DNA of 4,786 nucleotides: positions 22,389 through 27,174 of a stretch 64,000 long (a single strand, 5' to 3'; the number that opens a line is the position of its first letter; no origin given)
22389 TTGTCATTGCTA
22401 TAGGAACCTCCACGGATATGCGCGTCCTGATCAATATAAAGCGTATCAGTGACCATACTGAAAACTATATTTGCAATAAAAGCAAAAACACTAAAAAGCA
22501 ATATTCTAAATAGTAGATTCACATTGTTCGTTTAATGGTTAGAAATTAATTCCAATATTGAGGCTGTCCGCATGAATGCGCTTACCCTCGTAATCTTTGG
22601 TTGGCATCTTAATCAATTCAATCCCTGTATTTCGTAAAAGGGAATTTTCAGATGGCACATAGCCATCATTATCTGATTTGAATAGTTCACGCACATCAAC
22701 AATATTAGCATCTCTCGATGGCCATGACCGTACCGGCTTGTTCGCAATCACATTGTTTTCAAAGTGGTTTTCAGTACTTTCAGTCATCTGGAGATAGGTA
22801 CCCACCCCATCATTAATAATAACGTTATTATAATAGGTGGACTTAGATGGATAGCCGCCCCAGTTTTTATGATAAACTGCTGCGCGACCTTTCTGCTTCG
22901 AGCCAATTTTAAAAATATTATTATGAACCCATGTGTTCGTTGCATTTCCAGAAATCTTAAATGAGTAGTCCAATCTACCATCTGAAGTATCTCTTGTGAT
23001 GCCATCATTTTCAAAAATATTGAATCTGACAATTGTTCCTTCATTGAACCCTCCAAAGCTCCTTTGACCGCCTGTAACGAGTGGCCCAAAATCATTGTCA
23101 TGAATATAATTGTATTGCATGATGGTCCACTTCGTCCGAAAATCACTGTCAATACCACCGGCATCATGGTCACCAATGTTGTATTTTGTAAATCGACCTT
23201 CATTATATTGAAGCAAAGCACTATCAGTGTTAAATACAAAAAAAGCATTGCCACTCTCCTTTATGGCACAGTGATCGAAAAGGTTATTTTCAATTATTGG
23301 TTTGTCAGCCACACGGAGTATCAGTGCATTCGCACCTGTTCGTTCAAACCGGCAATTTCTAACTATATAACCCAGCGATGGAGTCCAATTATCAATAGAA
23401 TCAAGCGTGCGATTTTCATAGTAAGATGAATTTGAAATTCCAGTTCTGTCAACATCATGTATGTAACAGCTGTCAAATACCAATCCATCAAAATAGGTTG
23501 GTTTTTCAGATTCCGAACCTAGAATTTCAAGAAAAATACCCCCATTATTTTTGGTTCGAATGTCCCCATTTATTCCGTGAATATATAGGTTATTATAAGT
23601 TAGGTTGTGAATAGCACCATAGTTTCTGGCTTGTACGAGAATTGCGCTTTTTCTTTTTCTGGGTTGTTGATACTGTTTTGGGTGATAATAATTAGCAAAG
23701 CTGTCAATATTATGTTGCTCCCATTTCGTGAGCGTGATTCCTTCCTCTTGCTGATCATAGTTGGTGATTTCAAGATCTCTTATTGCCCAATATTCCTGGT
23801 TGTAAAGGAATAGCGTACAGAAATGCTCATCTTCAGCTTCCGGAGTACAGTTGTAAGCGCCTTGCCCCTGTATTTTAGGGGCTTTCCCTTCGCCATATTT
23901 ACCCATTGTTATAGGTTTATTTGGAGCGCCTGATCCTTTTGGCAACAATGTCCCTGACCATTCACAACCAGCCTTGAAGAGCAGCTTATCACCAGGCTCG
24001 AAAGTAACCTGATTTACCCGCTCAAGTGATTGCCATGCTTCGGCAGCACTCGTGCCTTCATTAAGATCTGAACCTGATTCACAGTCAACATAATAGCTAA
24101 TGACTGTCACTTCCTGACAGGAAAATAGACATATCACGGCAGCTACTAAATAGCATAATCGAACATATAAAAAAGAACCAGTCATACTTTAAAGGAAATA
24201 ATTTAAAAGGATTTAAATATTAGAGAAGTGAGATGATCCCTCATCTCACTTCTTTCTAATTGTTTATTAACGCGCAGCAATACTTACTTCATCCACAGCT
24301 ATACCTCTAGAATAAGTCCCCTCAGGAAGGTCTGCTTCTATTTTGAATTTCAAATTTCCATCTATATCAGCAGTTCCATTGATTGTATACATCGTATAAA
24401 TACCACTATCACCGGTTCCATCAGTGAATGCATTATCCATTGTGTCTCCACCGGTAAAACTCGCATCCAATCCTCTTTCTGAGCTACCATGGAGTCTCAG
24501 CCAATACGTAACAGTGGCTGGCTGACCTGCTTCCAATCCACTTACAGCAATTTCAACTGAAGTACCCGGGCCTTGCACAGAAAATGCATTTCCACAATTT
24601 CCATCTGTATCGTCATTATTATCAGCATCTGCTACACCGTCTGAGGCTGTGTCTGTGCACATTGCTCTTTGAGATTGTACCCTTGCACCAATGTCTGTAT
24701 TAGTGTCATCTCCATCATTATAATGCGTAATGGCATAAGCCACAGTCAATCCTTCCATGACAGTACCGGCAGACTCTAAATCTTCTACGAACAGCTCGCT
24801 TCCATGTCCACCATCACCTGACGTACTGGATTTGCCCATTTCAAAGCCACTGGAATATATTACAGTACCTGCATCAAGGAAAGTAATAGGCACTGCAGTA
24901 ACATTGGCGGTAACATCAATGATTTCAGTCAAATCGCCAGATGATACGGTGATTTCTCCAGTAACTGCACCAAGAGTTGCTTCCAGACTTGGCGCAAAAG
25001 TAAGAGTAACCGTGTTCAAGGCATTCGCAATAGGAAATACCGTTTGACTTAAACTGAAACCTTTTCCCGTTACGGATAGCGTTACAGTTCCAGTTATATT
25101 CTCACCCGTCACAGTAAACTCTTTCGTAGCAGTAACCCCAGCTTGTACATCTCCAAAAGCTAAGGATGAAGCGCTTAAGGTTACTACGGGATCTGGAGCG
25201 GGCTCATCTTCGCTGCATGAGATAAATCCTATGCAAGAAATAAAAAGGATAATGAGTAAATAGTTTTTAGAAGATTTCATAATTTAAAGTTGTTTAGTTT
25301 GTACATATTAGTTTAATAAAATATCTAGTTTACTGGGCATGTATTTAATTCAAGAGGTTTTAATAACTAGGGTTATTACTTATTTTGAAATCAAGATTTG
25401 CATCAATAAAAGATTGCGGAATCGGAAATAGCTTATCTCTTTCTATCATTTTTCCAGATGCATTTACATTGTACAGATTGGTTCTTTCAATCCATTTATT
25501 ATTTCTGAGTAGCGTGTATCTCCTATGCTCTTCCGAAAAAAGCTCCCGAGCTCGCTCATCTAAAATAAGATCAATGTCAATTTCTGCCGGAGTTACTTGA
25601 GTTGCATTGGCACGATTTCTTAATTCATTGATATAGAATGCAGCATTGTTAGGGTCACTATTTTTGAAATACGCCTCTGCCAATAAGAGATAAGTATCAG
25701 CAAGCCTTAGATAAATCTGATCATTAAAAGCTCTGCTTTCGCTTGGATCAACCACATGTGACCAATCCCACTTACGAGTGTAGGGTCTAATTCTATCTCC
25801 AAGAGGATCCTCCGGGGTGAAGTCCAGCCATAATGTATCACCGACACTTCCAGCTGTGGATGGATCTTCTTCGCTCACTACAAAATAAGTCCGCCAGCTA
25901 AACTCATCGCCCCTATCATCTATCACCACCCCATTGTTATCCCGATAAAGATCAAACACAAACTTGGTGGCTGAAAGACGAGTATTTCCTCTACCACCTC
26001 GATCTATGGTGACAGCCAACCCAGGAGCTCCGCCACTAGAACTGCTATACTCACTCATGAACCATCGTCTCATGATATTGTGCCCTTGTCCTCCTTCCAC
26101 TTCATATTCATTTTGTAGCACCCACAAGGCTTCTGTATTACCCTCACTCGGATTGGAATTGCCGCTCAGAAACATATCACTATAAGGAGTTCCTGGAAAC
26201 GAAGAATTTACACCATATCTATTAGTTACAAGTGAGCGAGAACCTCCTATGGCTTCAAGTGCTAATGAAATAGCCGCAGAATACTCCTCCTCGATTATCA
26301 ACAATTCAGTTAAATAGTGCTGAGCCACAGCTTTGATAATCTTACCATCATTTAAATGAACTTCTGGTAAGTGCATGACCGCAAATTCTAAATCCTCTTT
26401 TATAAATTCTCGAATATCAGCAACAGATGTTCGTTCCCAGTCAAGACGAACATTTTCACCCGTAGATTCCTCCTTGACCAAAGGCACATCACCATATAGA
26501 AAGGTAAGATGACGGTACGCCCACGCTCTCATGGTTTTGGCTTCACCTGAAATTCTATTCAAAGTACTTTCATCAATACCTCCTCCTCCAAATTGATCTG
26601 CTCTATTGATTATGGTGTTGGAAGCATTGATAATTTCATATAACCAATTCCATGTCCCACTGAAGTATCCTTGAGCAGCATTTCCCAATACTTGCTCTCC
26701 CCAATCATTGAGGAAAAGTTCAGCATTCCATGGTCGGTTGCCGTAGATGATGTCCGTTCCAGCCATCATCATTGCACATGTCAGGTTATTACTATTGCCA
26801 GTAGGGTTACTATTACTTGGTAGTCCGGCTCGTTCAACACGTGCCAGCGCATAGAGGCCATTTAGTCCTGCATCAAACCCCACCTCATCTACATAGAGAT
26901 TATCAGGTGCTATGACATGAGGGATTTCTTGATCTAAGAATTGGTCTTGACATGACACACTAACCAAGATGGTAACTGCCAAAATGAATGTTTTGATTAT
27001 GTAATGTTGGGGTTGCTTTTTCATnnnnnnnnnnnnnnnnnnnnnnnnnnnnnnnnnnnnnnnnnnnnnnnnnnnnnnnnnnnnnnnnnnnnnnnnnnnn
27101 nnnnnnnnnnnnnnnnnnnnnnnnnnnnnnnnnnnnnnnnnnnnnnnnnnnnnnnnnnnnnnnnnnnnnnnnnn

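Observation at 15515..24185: Three paralogous beta-helix enzymes with a conserved Asp-x6-Asp motif, sent to different locations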

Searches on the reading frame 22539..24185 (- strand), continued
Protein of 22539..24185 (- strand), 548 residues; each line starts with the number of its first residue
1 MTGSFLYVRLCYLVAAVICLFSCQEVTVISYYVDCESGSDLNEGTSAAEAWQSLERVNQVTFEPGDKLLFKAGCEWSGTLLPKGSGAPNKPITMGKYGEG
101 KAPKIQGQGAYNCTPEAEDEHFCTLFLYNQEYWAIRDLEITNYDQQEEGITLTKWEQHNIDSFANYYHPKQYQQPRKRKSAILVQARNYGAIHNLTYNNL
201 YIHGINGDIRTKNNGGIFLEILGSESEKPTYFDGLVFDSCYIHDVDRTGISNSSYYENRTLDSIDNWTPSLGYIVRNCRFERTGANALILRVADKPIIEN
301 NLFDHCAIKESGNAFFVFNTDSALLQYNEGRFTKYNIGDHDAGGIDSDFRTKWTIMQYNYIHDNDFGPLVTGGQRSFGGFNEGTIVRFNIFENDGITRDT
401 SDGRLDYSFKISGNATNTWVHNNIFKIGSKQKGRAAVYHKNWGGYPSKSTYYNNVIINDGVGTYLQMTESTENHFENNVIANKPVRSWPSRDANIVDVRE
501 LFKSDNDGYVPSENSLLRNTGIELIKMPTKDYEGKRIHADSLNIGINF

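Call 53: find_encoding_contigs(protein=P0008, flank=10000, max_places=1)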
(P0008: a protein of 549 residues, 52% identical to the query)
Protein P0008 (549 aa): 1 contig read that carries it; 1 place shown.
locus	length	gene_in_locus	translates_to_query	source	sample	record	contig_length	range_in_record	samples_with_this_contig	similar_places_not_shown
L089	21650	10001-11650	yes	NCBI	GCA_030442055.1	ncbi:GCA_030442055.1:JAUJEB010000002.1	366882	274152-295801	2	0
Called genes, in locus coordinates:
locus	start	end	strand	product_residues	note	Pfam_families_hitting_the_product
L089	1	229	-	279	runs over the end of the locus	PF02311:AraC_binding, PF12833:HTH_18, PF00165:HTH_AraC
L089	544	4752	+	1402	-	PF07494:Reg_prop (weak), PF08450:SGL (faint), PF23748:Beta-prop_LRRK2 (faint), PF07495:Y_Y_Y, PF00512:HisKA, PF02518:HATPase_c, PF00072:Response_reg, PF12833:HTH_18, +1 more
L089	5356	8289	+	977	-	PF13620:CarboxypepD_reg, PF13715:CarbopepD_reg_2, PF07715:Plug, PF14905:OMP_b-brl_3 (weak)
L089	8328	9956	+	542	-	PF14322:SusD-like_3, PF07980:SusD_RagB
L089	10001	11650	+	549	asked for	-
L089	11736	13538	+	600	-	PF02837:Glyco_hydro_2_N, PF22666:Glyco_hydro_2_N2, PF00703:Glyco_hydro_2 (faint), PF02836:Glyco_hydro_2_C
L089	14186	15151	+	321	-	PF00149:Metallophos, PF12850:Metallophos_2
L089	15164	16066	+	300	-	PF03372:Exo_endo_phos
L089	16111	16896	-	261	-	-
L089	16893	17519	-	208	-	-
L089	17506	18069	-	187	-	PF07638:Sigma70_ECF (faint), PF04542:Sigma70_r2, PF08281:Sigma70_r4_2, PF04545:Sigma70_r4 (weak)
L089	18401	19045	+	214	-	PF24517:CBM96, PF06848:Disaggr_repeat (weak)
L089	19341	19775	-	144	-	PF08327:AHSA1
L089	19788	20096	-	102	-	PF12802:MarR_2 (weak), PF12840:HTH_20, PF01022:HTH_5 (weak), PF08279:HTH_11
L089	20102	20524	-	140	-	PF08327:AHSA1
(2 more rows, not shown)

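Call 60: search_solved_structures(query=L026:5595-7070:+, max_evalue=10)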
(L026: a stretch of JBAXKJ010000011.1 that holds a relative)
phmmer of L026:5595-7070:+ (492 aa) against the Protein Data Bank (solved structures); distinct sequences matched with E-value up to 10: 6.
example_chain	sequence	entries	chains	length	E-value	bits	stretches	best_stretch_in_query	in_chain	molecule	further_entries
5t3b_A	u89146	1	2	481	5e-73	249.7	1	56-475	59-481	Glycoside Hydrolase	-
4bq2_A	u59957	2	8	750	1.1e-29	106.7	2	283-468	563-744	B-AGARASE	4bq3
4bq4_A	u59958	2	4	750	2.6e-29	105.5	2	283-468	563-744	B-AGARASE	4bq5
5z6p_A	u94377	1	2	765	3.8e-27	98.3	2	290-467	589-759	B-agarase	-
6xj9_A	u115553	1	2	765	3.9e-26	95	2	275-467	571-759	Agarase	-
7yrt_A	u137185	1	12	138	0.95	11.3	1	268-318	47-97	histidine kinase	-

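Call 62: search_protein_families(library=ncbifam, proteins=[window:22539-24185:-], max_evalue=0.001)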
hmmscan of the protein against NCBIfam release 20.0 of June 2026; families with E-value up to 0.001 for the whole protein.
window:22539-24185:- (548 aa): 1 family
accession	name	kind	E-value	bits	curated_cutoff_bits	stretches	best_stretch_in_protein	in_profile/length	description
NF047897.1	LctobiosidLnbX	equivalog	4.3e-16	58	2500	1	29-273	44-302/1498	lacto-N-biosidase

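Call 70: search_protein_representatives(alignment_id=A2)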
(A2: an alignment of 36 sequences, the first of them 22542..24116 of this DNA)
Query: 36 sequences, 539 profile positions. Proteins with E-value up to 0.001 (for the whole library): 26520; up to 1e-10: 14839; up to 1e-30: 2539. The best 150 are listed.
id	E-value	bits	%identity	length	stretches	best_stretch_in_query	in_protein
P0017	7.9e-239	810.0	-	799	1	23-537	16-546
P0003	1.4e-227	773.0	-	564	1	1-533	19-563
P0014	3.8e-226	768.2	-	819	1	10-537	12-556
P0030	6.1e-225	764.2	-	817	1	22-537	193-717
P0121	2.4e-224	762.2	-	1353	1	25-537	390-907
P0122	9.5e-221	750.4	-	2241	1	15-537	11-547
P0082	1.0e-217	740.4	-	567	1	2-534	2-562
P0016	3.2e-217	738.7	-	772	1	29-537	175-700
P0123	1.9e-212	723.0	-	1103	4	170-536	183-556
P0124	1.8e-210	716.4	-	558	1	14-537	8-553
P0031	4.3e-209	711.9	-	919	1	22-536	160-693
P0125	7.1e-208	707.9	-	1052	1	28-536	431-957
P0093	1.6e-206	703.4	-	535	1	7-536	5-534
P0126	2.0e-205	699.8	-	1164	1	4-537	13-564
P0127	9.3e-205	697.6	-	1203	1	20-537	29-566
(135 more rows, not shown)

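Call 71: search_solved_structures(query=L084:1273-2481:+, max_evalue=0.001)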
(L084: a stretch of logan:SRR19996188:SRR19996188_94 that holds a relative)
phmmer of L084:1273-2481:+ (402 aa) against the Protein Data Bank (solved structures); distinct sequences matched with E-value up to 0.001: 8.
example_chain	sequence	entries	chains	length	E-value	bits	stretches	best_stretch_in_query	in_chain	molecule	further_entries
3wiw_A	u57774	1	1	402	1.4e-105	356.6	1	58-401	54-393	Glycosyl hydrolase family 88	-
3anj_A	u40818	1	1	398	4.1e-51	177.3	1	49-395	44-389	Putative uncharacterized protein gbs1889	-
2zzr_A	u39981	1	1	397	4.1e-51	177.3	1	49-395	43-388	Unsaturated glucuronyl hydrolase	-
3wux_A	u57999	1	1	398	7.6e-51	176.4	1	49-395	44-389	Unsaturated chondroitin disaccharide hydrolase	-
3vxd_A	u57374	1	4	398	2e-50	175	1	49-395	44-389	Putative uncharacterized protein gbs1889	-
3ani_A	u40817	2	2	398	2.1e-50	175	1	49-395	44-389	Putative uncharacterized protein gbs1889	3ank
1vd5_A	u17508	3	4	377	4.2e-49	170.6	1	69-395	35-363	unsaturated glucuronyl hydrolase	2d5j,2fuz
2ahf_A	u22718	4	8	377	2e-48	168.4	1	69-395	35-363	unsaturated glucuronyl hydrolase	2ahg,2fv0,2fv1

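Call 76: search_protein_families(library=pfam, proteins=[L017:14752-16623:-, L017:18081-20192:-, L017:20279-21526:+, L017:258-1247:+, L004:14436-15602:-, L004:979-1995:-, L004:1-837:-, L004:12364-14313:+], max_evalue=0.001)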
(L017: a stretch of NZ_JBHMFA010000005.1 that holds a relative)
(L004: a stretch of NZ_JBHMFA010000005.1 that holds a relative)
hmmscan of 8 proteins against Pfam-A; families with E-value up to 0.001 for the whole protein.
L017:14752-16623:- (624 aa): 8 families
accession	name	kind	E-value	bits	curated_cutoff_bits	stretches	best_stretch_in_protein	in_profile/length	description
PF08447.18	PAS_3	-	9.3e-39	132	25.6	3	44-128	4-87/89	PAS fold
PF13426.13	PAS_9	-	1.1e-21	77.4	27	2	280-381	3-102/103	PAS domain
PF00989.32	PAS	-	4.8e-20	72.1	22.6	2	274-380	7-113/113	PAS fold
PF02518.31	HATPase_c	-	5.8e-18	65.8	26.4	1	514-621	3-109/111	Histidine kinase-, DNA gyrase B-, and HSP90-like ATPase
PF13188.13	PAS_8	-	1.7e-09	37.7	21.8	0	25-61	8-40/65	PAS domain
PF08448.16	PAS_4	-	3.6e-08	34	23.1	1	274-382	1-107/110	PAS fold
PF14598.12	PAS_11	-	9.4e-05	22.8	25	0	284-372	8-95/109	PAS domain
PF14501.12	HATPase_c_5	-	0.00061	20.1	22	0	518-608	7-91/102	GHKL domain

L017:18081-20192:- (704 aa): 7 families
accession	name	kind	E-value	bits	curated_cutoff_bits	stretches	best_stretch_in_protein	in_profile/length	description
PF19833.4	RecG_dom3_C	-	5.9e-27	94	26.8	1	619-704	1-87/87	ATP-dependent DNA helicase RecG, domain 3, C-terminal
PF00270.35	DEAD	-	1.6e-24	86.9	26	1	277-437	3-164/167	DEAD/DEAH box helicase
PF00271.37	Helicase_C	-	3.6e-22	79.1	23.5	1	480-590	9-108/110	Helicase conserved C-terminal domain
PF17191.10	RecG_wedge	-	9.7e-22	77.7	23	1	12-169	1-153/162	RecG wedge domain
PF04851.21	ResIII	-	2e-11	44.5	22.5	1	274-432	4-162/164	Type III restriction enzyme, res subunit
PF01336.31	tRNA_anti-codon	-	9.1e-07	29.2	27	1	67-141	2-75/75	OB-fold nucleic acid binding domain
PF22590.2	Cas3-like_C_2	-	0.00019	22.1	27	1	505-591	15-104/106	CRISPR-associated nuclease/helicase Cas3, C-terminal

L017:20279-21526:+ (416 aa): 2 families
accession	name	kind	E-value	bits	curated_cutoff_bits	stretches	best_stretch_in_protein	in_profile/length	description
PF01433.26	Peptidase_M1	-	4.1e-35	121.8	27.7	1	237-415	5-196/218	Peptidase family M1 domain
PF17900.6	Peptidase_M1_N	-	2.6e-16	60.7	25.8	1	41-198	13-186/186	Peptidase M1 N-terminal domain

L017:258-1247:+ (330 aa): 0 families

L004:14436-15602:- (389 aa): 1 family
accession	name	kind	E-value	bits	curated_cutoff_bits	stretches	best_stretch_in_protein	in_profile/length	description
PF00578.27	AhpC-TSA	-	0.00018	21.8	26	1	50-155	1-89/124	AhpC/TSA family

L004:979-1995:- (339 aa): 1 family
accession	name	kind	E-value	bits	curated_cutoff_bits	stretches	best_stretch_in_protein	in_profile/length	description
PF04307.19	YdjM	-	5e-38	130.8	29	1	8-183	1-173/176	YdjM inner membrane protein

L004:1-837:- (279 aa): 3 families
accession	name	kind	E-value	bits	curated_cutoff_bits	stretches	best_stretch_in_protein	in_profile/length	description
PF00929.31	RNase_T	-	7.6e-30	105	24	1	28-178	2-164/164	Exonuclease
PF01541.30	GIY-YIG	-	1.8e-06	28.6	22.6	1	220-255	2-37/78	GIY-YIG catalytic domain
PF13482.12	RNase_H_2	-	0.00087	19.7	22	0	29-162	3-118/165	RNase_H superfamily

L004:12364-14313:+ (650 aa): 3 families
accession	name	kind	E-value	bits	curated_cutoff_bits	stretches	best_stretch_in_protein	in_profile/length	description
PF24517.2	CBM96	-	1.3e-23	84.1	26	1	390-552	2-163/164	Carbohydrate-binding module family 96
PF18962.6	Por_Secre_tail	-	7.7e-09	36.2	27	1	574-646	2-73/75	Secretion system C-terminal sorting domain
PF04616.20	Glyco_hydro_43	-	0.00072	19.4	32.2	0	92-134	77-123/288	Glycosyl hydrolases family 43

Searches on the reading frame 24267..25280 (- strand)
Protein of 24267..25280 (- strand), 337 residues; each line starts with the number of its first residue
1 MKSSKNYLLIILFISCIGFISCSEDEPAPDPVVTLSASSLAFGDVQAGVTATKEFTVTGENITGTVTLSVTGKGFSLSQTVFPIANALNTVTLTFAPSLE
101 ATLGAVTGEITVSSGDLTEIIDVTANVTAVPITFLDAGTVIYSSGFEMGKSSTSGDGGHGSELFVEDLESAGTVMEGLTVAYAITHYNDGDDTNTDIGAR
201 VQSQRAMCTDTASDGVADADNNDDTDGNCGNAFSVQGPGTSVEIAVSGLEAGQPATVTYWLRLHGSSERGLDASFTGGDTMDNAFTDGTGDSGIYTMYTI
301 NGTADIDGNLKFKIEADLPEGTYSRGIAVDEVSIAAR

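Call 3: search_protein_families(library=pfam, proteins=[window:24267-25280:-], max_evalue=0.01)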
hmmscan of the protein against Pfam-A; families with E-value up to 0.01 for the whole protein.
window:24267-25280:- (337 aa): 0 families

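Call 59: search_solved_structures(query=window:24267-25280:-, max_evalue=10)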
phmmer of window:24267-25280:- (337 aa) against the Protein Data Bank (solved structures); distinct sequences matched with E-value up to 10: 8.
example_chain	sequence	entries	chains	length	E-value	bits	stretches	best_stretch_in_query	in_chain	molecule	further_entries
2k9u_A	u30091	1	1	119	0.18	14.6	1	230-322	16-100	Gamma filamin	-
2brq_A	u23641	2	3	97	0.28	14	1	230-321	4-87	FILAMIN A | FILAMIN-A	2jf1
9lwx_D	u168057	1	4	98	0.35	13.6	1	233-320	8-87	Filamin-A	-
5xr1_A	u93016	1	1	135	0.36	13.6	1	229-321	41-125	C-terminal peptide of Integrin beta-2,Filamin-A IG21 domain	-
3isw_A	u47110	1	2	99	0.47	13.3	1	249-320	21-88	Filamin-A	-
9lxg_A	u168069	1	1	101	0.5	13.1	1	249-321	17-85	Filamin-A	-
2w0p_A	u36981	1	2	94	0.52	13.1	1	250-320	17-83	FILAMIN-A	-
2mtp_A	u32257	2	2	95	0.53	13.1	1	250-320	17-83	Filamin-A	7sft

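Call 62: search_protein_families(library=ncbifam, proteins=[window:24267-25280:-], max_evalue=0.001)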
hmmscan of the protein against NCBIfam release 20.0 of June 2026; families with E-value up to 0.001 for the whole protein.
window:24267-25280:- (337 aa): 1 family
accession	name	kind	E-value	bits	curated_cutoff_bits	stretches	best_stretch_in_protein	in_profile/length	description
NF012200.0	choice_anch_D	domain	7e-07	29.8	45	1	28-117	12-106/108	choice-of-anchor D domain-containing protein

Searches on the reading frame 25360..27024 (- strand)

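Call 7: search_protein_families(library=pfam, proteins=[window:25360-27024:-], max_evalue=0.001)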
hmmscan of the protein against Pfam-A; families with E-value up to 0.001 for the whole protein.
window:25360-27024:- (554 aa): 3 families
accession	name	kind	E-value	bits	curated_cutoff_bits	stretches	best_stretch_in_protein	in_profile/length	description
PF07980.17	SusD_RagB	-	2.9e-29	103.1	23.1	1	297-554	1-297/297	SusD family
PF14322.12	SusD-like_3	-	8e-12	46.2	27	1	115-223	68-169/191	Starch-binding associating with outer membrane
PF12771.13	SusD-like_2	-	0.00081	18.8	27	0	122-219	58-150/415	Starch-binding associating with outer membrane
